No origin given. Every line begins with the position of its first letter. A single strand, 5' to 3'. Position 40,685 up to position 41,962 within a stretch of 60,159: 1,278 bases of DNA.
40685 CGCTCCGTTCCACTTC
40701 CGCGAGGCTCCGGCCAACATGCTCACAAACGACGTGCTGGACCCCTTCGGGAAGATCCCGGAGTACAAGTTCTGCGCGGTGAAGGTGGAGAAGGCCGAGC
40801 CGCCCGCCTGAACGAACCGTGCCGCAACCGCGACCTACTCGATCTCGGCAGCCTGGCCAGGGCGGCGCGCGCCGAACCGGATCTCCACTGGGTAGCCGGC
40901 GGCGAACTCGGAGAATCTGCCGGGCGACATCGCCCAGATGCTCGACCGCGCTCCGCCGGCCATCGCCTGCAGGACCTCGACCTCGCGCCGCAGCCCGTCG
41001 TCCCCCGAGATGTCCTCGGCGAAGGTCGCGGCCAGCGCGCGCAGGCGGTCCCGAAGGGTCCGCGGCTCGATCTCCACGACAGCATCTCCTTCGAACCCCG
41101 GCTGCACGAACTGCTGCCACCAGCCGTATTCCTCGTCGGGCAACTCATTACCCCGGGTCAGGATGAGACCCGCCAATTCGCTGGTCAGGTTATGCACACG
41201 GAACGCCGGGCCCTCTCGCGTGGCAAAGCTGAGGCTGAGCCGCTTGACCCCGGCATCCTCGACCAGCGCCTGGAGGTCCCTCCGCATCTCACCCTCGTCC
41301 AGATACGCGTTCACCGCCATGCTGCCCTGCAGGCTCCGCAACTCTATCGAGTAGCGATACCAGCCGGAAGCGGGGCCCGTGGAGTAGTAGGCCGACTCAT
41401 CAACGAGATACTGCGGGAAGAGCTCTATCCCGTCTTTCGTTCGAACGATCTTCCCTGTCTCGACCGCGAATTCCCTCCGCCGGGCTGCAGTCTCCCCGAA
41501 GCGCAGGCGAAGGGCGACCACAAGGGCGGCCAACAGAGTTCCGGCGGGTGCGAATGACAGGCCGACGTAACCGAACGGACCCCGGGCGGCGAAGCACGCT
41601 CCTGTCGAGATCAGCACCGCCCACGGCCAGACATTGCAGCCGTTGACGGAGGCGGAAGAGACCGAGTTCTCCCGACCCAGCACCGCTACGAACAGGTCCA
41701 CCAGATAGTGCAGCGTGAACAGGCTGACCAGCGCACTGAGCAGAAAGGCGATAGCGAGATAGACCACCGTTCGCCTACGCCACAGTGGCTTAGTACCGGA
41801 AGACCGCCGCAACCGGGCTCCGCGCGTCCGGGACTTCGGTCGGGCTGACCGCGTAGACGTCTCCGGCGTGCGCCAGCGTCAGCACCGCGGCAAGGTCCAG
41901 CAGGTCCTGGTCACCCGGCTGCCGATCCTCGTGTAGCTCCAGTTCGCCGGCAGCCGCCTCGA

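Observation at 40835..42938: eRF1-like (baeRF-type) protein translationally coupled to an uncharacterised membrane protein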

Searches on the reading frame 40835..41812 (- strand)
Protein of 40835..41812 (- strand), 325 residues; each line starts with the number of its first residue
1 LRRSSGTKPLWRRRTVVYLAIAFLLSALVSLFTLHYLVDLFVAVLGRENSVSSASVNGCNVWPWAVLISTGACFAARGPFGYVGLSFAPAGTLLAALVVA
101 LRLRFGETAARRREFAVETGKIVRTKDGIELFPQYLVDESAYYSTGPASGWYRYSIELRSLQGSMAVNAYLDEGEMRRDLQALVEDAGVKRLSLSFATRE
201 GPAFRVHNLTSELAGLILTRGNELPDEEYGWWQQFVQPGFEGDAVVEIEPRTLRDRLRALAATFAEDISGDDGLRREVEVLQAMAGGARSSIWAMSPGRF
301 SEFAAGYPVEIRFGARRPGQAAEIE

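Call 3: search_protein_families(library=pfam, proteins=[window:40835-41812:-], max_evalue=1)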
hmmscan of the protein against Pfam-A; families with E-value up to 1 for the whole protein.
window:40835-41812:- (325 aa): 0 families

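Call 4: search_protein_families(library=ncbifam, proteins=[window:40835-41812:-], max_evalue=1)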
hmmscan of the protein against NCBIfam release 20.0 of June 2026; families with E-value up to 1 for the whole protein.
window:40835-41812:- (325 aa): 0 families

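Call 6: search_solved_structures(query=window:40835-41812:-, max_evalue=10)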
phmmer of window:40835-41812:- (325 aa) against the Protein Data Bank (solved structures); distinct sequences matched with E-value up to 10: 1.
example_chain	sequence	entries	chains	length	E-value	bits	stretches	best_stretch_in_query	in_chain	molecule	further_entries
2z64_C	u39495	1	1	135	2.5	10.1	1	54-94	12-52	Lymphocyte antigen 96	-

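Call 12: find_homologous_proteins(query=window:40835-41812:-, max_evalue=0.001)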
Query window:40835-41812:- (325 aa): 19 proteins with E <= 0.001 among 8000 candidates.
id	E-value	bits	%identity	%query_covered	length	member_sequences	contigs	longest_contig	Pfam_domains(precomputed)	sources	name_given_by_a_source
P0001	1.1e-199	680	100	95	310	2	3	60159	-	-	-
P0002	5.1e-159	546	82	95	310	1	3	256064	-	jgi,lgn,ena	-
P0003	4.7e-154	530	77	96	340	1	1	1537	-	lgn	-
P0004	3.4e-132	458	70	87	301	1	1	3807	-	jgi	jgi:hypothetical protein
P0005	1.3e-131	456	66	95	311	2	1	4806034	-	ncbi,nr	ncbi:MAG: hypothetical protein JSW46_15380 [Gemmatimonadota bacterium]|nr:MAG: hypothetical protein 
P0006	1.9e-131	456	69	93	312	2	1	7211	-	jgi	jgi:hypothetical protein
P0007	1.8e-130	453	68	93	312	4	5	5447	-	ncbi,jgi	jgi:hypothetical protein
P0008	4.0e-130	451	67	95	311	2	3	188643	-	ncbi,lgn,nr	ncbi:MAG: hypothetical protein GTO46_03935 [Gemmatimonadetes bacterium]|nr:hypothetical protein [Gem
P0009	1.4e-129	450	66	95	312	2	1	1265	-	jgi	jgi:hypothetical protein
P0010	5.0e-129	448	65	95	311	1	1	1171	-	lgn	-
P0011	1.7e-126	439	65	95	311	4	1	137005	-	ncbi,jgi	jgi:hypothetical protein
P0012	2.0e-125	436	66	92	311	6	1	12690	-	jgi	jgi:hypothetical protein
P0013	1.3e-123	430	68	93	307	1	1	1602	-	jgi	jgi:hypothetical protein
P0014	9.8e-119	414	63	95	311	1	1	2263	-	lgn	-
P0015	1.6e-113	397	62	93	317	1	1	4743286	-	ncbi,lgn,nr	ncbi:MAG: hypothetical protein JSV86_03265 [Gemmatimonadota bacterium]|nr:MAG: hypothetical protein 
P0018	6.0e-68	247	44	86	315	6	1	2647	-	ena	-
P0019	7.7e-40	155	33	86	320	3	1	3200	-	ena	-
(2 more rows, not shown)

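Call 13: find_encoding_contigs(protein=P0005, flank=6000, max_places=2)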
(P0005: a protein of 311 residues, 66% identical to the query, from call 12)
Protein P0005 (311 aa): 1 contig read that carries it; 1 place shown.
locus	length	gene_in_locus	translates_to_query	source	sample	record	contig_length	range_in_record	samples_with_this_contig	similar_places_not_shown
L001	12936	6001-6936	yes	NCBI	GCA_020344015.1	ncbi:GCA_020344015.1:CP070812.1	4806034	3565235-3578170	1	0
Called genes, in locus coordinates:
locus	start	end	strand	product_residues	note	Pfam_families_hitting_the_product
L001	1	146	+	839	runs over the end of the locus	PF02585:PIG-L, PF10633:NPCBM_assoc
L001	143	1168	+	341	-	PF13531:SBP_bac_11, PF01547:SBP_bac_1, PF13416:SBP_bac_8, PF13343:SBP_bac_6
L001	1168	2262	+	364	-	PF00005:ABC_tran, PF13304:AAA_21 (faint), PF08402:TOBE_2 (weak)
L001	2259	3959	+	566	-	PF00528:BPD_transp_1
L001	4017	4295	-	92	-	-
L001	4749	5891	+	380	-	PF18845:baeRF_family3, PF18848:baeRF_family6, PF18849:baeRF_family7, PF18851:baeRF_family8, PF18855:baeRF_family11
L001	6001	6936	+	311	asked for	-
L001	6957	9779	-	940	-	PF00111:Fer2 (weak), PF13510:Fer2_4, PF22117:Fer4_Nqo3 (weak), PF12838:Fer4_7, PF13187:Fer4_9 (weak), PF04879:Molybdop_Fe4S4, PF00384:Molybdopterin, PF01568:Molydop_binding, +1 more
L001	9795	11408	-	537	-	PF01257:2Fe-2S_thioredx, PF01512:Complex1_51K, PF10531:SLBB, PF22461:SLBB_2, PF10589:NADH_4Fe-4S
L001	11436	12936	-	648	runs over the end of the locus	PF00999:Na_H_Exchanger, PF02254:TrkA_N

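Call 14: find_encoding_contigs(protein=P0015, flank=6000, max_places=2)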
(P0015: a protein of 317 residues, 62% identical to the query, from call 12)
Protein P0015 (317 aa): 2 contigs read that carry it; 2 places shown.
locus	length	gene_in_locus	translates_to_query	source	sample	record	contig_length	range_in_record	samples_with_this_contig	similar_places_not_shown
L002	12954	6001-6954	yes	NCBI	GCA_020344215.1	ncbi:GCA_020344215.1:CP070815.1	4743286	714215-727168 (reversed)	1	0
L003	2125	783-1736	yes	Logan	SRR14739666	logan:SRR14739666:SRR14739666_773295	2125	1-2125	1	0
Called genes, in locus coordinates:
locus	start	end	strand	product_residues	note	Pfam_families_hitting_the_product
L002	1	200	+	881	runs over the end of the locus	PF02585:PIG-L, PF10633:NPCBM_assoc (faint)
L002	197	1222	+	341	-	PF13531:SBP_bac_11, PF01547:SBP_bac_1, PF13416:SBP_bac_8, PF13343:SBP_bac_6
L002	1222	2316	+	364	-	PF00005:ABC_tran, PF08402:TOBE_2 (weak)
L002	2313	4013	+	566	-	PF00528:BPD_transp_1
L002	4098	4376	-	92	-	-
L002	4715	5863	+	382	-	PF18845:baeRF_family3, PF18848:baeRF_family6, PF18849:baeRF_family7, PF18851:baeRF_family8, PF18855:baeRF_family11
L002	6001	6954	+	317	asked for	-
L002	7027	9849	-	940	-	PF00111:Fer2, PF13510:Fer2_4, PF22117:Fer4_Nqo3, PF12838:Fer4_7 (weak), PF13187:Fer4_9 (weak), PF04879:Molybdop_Fe4S4, PF00384:Molybdopterin, PF01568:Molydop_binding, +1 more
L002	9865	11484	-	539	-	PF01257:2Fe-2S_thioredx, PF01512:Complex1_51K, PF10531:SLBB, PF22461:SLBB_2, PF10589:NADH_4Fe-4S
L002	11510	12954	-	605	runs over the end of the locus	PF00999:Na_H_Exchanger, PF02254:TrkA_N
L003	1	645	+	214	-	?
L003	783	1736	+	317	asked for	-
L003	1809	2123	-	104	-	?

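Call 15: find_encoding_contigs(protein=P0019, flank=6000, max_places=3)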
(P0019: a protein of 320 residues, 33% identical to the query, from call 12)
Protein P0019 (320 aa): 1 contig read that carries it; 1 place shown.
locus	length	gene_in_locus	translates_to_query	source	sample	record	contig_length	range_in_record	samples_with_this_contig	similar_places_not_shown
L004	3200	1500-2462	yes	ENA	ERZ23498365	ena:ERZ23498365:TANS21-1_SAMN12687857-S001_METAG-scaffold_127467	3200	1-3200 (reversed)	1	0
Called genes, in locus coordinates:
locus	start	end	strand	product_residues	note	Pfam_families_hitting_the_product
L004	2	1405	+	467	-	?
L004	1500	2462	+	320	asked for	-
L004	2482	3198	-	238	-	?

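Call 16: find_encoding_contigs(protein=P0018, flank=6000, max_places=3)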
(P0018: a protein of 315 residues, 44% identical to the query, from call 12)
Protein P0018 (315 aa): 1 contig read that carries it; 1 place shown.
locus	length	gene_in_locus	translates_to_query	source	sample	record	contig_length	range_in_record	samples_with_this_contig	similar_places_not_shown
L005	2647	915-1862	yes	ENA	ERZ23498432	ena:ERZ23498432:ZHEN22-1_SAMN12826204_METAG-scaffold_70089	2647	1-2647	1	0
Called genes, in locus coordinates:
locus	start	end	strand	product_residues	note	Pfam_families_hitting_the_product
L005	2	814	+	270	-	?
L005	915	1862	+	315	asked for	-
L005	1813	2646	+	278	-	?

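Call 17: search_protein_families(library=pfam, proteins=[L004:2-1405:+, L004:2482-3198:-, L005:2-814:+, L005:1813-2646:+, L003:1-645:+], max_evalue=0.01)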
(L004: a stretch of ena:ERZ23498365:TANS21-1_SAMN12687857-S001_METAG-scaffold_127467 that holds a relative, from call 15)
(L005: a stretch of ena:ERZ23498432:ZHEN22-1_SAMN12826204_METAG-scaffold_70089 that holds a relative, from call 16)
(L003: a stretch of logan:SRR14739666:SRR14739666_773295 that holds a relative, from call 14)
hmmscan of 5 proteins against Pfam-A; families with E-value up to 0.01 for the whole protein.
L004:2-1405:+ (467 aa): 3 families
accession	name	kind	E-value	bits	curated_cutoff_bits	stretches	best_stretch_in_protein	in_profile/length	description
PF13243.12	SQHop_cyclase_C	-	3.4e-06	26.7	26.1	0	9-86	161-228/319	Squalene-hopene cyclase C-terminal domain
PF00432.27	Prenyltrans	-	0.00011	22.2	26.5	0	9-95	101-178/304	Prenyltransferase alpha-alpha toroid domain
PF19805.5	DUF6288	-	0.0026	17.4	26.3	1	32-128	156-255/402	Family of unknown function (DUF6288)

L004:2482-3198:- (238 aa): 0 families

L005:2-814:+ (270 aa): 4 families
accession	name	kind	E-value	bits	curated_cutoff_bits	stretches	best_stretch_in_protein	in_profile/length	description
PF01266.30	DAO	-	4.1e-35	122.4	27.9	1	4-237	125-352/353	FAD dependent oxidoreductase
PF03486.20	HI0933_like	-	0.00018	21.5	50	1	28-85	107-164/244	HI0933-like protein Rossmann domain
PF00890.30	FAD_binding_2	-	0.0029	17.3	20.4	1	30-93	142-207/414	FAD binding domain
PF01593.30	Amino_oxidase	-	0.0043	16.8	19.8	1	29-89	203-260/443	Flavin containing amine oxidoreductase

L005:1813-2646:+ (278 aa): 0 families

L003:1-645:+ (214 aa): 5 families
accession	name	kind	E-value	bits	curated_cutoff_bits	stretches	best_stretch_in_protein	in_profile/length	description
PF18845.6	baeRF_family3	-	1.1e-31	110.8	31.5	1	14-142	47-168/168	Bacterial archaeo-eukaryotic release factor family 3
PF18849.6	baeRF_family7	-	8.9e-31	107.4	27.2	1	2-105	42-144/144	Bacterial archaeo-eukaryotic release factor family 7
PF18848.6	baeRF_family6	-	2e-22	80.6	27.5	1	4-104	47-148/149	Bacterial archaeo-eukaryotic release factor family 6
PF18851.6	baeRF_family8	-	4e-17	62.9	27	1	22-109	52-139/141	Bacterial archaeo-eukaryotic release factor family 8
PF18855.6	baeRF_family11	-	3e-14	54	27.2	1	31-108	61-138/139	Bacterial archaeo-eukaryotic release factor family 11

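Call 29: predict_structure(alignment_id=A2)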
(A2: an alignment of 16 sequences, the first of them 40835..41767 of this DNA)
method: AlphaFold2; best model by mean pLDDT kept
length: 310 residues; sequences in the alignment: 16
mean_pLDDT: 83.3   pTM: 0.73
mean pLDDT of the five models: 83.3, 82.6, 80.1, 75.4, 74.5
residues with pLDDT >= 90: 136; 70-90: 135; 50-70: 28; < 50: 11
segments of 3 or more residues with pLDDT < 50: 300-310
pLDDT, mean of each block of 10 residues (from residue 1): 71 76 87 73 68 78 77 82 83 80 93 95 81 73 93 90 93 92 88 92 94 93 75 95 96 93 94 90 84 68 33
secondary structure, 60 per line:
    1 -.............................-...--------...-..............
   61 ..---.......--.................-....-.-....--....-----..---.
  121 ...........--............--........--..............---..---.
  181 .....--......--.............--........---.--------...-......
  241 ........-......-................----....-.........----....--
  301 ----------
elements in order: H2-30 H47-62 H66-72 H75-91 H93-96 E100-103 E106-109 E120-131 E134-145 E148-155 H158-171 E180-185 E188-193 H196-208 H211-218 E231-233 H235-248 H250-255 H257-272 E277-280 H282-290 E295-298

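Call 36: fold_search(model_id=the predicted structure, library=pdb)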
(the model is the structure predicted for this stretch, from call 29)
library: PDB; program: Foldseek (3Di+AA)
matches with E <= 10: 553; with E <= 0.001: 0
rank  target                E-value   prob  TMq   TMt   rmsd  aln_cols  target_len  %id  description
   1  9hcg_c                9.8e-02  0.14  0.13  0.14  16.3       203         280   16  Mouse mitoribosome large subunit assembly intermediate bound to NSUN4, METRF4, MRM2, GTPBP7 and MALSU1-L0R8F8-mt-ACP c (released 2025-06-18)
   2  1o0w_A                1.0e-01  0.12  0.11  0.14  16.9       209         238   10  Crystal structure of Ribonuclease III (TM1102) from Thermotoga maritima at 2.0 A resolution (released 2002-11-13)
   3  9hch_c                1.5e-01  0.15  0.15  0.16  14.6       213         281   13  Mouse mitoribosome large subunit assembly intermediate bound to NSUN4, METRF4, GTPBP7 and the MALSU1-L0R8F8-mt-ACP com (released 2025-06-18)
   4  4jgq_A                1.5e-01  0.08  0.11  0.13  22.6       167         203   12  The crystal structure of sporulation kinase D mutant sensor domain, r131a, from Bacillus subtilis subsp in co-crystall (released 2013-05-15)
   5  3cpm                  1.6e-01  0.13  0.08  0.13  13.3        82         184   13  plant peptide deformylase PDF1B crystal structure (released 2008-07-22)
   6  7qh7_c                1.8e-01  0.12  0.12  0.13  16.1       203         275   13  Cryo-EM structure of the human mtLSU assembly intermediate upon MRM2 depletion - class 4 (released 2022-05-18)
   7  6zm5_c                1.8e-01  0.11  0.13  0.14  17.4       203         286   14  Human mitochondrial ribosome in complex with OXA1L, mRNA, A/A tRNA, P/P tRNA and nascent polypeptide (released 2021-01-13)
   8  6q0g                  1.9e-01  0.06  0.09  0.12  21.4       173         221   16  Crystal structure of ligand-binding domain of Pseudomonas fluorescens chemoreceptor CtaA in complex with L-proline (released 2020-03-18)
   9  5wbf_A                2.2e-01  0.06  0.10  0.12  22.2       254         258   10  Double CACHE (dCACHE) sensing domain of TlpC chemoreceptor from Helicobacter pylori (released 2017-11-08)
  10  3j7y_c                2.7e-01  0.08  0.11  0.12  17.6       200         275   12  Structure of the large ribosomal subunit from human mitochondria (released 2014-10-15)
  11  6pyi                  2.7e-01  0.06  0.10  0.12  22.3       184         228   15  Crystal structure of ligand-binding domain of Pseudomonas fluorescens chemoreceptor CtaA (released 2020-03-18)
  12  6py5                  2.9e-01  0.06  0.10  0.12  23.3       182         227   14  Crystal structure of ligand-binding domain of Pseudomonas fluorescens chemoreceptor CtaA in complex with L-serine (released 2020-03-18)
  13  5wbf_B                2.9e-01  0.04  0.11  0.13  25.2       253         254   12  Double CACHE (dCACHE) sensing domain of TlpC chemoreceptor from Helicobacter pylori (released 2017-11-08)
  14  4dx9_K                3.1e-01  0.51  0.17  0.36   5.1        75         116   13  ICAP1 in complex with integrin beta 1 cytoplasmic tail (released 2013-01-09)
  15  6py3_A                3.8e-01  0.04  0.10  0.12  23.5       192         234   13  Crystal structure of ligand-binding domain of Pseudomonas fluorescens chemoreceptor CtaA in complex with L-isoleucine (released 2020-03-18)
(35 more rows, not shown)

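Call 39: search_protein_representatives(alignment_id=A2)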
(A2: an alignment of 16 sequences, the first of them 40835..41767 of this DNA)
Query: 16 sequences, 312 profile positions. Proteins with E-value up to 0.001 (for the whole library): 72; up to 1e-10: 54; up to 1e-30: 26. The best 72 are listed.
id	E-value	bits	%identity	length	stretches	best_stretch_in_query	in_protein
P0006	3.0e-166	568.4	-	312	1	1-311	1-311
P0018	5.8e-133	459.0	-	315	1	1-305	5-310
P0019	5.4e-122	423.0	-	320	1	1-306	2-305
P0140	2.0e-79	283.1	-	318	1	3-297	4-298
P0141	4.2e-76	272.3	-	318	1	4-303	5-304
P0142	5.2e-76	271.9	-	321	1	2-298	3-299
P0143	1.1e-68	247.8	-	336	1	2-250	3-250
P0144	3.2e-64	233.2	-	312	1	3-281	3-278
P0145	2.8e-58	213.7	-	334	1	2-253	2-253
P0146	1.2e-57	211.6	-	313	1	4-285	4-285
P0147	1.4e-57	211.4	-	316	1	7-294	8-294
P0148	2.4e-53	197.5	-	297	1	4-288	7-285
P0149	2.8e-51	190.7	-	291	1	7-288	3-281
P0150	7.3e-48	179.5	-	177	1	2-150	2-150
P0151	3.3e-47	177.3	-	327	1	8-297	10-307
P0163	2.1e-30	122.1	-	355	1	6-284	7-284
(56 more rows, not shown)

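Call 44: find_encoding_contigs(protein=P0140, flank=5000, max_places=2)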
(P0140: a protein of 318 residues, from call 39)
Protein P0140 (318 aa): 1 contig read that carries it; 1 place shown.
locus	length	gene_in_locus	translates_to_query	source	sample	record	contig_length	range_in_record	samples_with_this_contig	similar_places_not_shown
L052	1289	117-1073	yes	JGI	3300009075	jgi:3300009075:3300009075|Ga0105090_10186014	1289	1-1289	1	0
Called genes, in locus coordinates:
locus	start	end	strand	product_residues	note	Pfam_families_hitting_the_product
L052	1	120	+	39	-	?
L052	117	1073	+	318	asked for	-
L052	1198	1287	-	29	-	?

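Call 45: find_encoding_contigs(protein=P0143, flank=5000, max_places=2)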
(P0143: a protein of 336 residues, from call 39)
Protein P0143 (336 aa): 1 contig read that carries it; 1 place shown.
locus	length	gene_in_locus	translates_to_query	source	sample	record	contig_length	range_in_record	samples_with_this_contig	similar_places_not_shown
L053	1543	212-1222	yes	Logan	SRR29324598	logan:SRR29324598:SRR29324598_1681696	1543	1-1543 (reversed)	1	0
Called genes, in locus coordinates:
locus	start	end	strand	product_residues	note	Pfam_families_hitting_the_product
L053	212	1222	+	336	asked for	-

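Call 46: find_encoding_contigs(protein=P0163, flank=5000, max_places=2)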
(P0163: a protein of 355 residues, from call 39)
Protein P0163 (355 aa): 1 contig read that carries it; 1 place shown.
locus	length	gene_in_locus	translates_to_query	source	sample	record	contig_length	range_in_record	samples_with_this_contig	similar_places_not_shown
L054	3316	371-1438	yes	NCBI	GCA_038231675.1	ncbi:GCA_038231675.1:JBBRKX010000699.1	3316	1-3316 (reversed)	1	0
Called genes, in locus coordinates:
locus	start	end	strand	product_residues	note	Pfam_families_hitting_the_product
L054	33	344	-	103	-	-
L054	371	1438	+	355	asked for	-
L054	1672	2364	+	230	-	PF03070:TENA_THI-4, PF14518:Haem_oxygenas_2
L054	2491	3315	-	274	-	?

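Call 51: find_related_loci(query=A2, collection=genome_contigs, flank=5000)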
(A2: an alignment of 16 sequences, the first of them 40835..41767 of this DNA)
Query A2 (310 aa) in genome_contigs; peptide patterns used: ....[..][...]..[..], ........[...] (x = any residue, [..] = any of these).
35 stretches matched a pattern; 6 encode a relative of the query (tblastn E <= 1e-3); 6 distinct loci.
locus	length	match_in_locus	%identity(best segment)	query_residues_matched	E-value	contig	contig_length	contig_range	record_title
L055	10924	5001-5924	67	3-310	1e-138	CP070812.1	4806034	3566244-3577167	MAG: Gemmatimonadota bacterium isolate bin1194 chromosome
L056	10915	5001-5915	67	3-307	2e-136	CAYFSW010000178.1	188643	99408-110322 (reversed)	MAG TPA_asm: uncultured Gemmatimonadota bacterium isolate ERP108616_co1_161 genome assembly, contig: k119_776870, whole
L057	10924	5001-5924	66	3-310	2e-133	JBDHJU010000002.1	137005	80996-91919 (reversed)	MAG: Gemmatimonadota bacterium isolate BHB10-26_Bin_323 BHB10-26_Bin_323_scaffold_169, whole genome shotgun sequence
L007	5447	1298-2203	68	1-301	9e-128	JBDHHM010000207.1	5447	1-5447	MAG: Gemmatimonadota bacterium isolate M8-62_Bin_196 M8-62_Bin_196_scaffold_175116, whole genome shotgun sequence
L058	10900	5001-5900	62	3-303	7e-115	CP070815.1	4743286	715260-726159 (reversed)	MAG: Gemmatimonadota bacterium isolate bin118 chromosome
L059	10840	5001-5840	32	1-281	6e-43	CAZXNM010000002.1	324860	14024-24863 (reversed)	MAG TPA_asm: uncultured Planctomycetota bacterium isolate binchicken_co294_168 genome assembly, contig: NODE_31_length_3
